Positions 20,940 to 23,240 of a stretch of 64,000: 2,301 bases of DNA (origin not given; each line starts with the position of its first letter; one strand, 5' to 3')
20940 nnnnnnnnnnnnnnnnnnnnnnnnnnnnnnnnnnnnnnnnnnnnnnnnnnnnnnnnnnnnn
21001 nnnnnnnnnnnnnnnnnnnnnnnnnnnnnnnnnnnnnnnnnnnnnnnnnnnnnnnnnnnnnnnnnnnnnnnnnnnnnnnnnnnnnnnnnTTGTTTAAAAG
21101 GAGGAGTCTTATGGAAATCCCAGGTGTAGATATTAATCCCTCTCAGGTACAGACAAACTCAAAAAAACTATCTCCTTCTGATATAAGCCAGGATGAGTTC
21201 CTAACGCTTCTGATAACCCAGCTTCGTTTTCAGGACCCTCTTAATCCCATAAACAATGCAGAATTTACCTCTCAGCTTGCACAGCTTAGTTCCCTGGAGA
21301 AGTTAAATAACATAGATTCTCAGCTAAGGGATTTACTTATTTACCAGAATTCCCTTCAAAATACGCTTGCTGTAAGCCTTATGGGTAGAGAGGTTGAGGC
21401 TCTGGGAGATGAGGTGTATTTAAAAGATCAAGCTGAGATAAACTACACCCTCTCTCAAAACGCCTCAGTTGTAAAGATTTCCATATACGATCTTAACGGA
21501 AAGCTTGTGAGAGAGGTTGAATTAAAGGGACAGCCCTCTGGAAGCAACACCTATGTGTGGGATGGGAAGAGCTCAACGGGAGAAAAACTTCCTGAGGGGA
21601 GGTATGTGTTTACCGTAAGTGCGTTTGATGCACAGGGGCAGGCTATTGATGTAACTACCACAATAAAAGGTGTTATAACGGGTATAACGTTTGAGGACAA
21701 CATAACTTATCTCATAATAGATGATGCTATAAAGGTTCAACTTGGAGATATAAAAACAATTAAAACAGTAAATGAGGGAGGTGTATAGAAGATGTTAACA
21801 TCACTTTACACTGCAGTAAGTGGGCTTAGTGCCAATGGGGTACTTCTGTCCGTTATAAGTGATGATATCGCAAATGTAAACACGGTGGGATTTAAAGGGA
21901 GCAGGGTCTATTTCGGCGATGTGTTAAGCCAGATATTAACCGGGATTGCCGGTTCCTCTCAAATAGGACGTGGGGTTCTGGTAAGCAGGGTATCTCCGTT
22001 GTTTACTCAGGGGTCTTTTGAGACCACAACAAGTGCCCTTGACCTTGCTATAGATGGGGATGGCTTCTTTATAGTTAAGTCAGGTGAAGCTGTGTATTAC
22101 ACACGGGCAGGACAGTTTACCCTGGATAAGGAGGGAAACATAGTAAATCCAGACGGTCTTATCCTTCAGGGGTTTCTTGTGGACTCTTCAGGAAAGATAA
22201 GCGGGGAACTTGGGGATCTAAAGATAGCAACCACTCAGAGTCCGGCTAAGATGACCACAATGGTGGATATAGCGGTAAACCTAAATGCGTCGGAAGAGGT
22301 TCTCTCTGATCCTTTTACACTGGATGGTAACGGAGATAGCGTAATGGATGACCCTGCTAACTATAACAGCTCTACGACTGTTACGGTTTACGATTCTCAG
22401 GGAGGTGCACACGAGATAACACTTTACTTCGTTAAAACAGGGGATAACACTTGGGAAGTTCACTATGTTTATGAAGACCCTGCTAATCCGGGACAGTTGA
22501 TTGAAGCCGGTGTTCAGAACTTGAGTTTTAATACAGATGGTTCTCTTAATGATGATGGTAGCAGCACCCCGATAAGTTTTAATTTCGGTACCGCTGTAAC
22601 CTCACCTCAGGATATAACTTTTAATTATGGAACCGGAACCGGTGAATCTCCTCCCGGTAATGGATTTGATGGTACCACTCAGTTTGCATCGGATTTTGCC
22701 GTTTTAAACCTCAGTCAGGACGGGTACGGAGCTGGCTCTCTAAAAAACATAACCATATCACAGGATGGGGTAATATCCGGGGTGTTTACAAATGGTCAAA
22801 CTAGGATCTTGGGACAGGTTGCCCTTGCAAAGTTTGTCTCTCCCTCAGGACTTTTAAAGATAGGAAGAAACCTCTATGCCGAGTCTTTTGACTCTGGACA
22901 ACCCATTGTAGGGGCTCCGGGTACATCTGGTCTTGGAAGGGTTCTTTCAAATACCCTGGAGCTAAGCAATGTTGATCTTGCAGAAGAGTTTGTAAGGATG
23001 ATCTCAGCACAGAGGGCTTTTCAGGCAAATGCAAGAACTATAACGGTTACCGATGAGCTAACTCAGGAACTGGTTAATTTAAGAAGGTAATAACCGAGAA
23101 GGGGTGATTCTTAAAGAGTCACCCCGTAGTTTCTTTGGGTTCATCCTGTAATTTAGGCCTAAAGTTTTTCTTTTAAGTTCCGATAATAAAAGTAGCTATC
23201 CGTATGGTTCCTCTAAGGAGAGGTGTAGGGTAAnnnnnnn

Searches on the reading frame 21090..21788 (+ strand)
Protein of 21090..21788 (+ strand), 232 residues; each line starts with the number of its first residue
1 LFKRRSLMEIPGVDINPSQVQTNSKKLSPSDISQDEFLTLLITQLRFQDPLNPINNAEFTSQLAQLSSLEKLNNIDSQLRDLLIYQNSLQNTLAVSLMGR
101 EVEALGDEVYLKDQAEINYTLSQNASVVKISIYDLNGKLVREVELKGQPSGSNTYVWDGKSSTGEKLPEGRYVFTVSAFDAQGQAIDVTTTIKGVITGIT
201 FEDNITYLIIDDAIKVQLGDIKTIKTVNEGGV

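Call 17: search_protein_families(library=pfam, max_evalue=0.00001, proteins=[window:21090-21788:+])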
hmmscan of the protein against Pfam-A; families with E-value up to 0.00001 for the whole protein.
window:21090-21788:+ (232 aa): 3 families
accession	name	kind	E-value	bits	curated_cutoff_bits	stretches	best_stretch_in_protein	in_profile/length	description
PF03963.19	FlgD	-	7e-20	71.5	27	1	18-79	12-73/75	Flagellar hook capping protein - N-terminal region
PF13860.13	FlgD_ig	-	1e-18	67.5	27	1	114-179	11-76/79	FlgD Ig-like domain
PF13861.12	FLgD_tudor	-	6.5e-07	29.9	26.9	1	90-222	2-58/58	FlgD Tudor-like domain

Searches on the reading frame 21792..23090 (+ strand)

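Call 17: search_protein_families(library=pfam, max_evalue=0.00001, proteins=[window:21792-23090:+])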
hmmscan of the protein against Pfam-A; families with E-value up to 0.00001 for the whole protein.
window:21792-23090:+ (432 aa): 4 families
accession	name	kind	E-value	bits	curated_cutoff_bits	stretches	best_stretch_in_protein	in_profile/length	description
PF07559.19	FlgE_D2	-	6e-26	92.1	22.7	1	184-312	13-142/142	Flagellar basal body protein FlaE D2 domain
PF06429.18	Flg_bbr_C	-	3e-16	59.1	23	1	387-430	3-46/46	Flagellar basal body rod FlgEFG protein C-terminal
PF22692.1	LlgE_F_G_D1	-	5.7e-15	55.7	27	1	86-142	1-44/64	Flagellar hook protein FlgE/F/G D1 domain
PF00460.25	Flg_bb_rod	-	5.1e-08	33.2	20.7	1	5-35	1-31/31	Flagella basal body rod protein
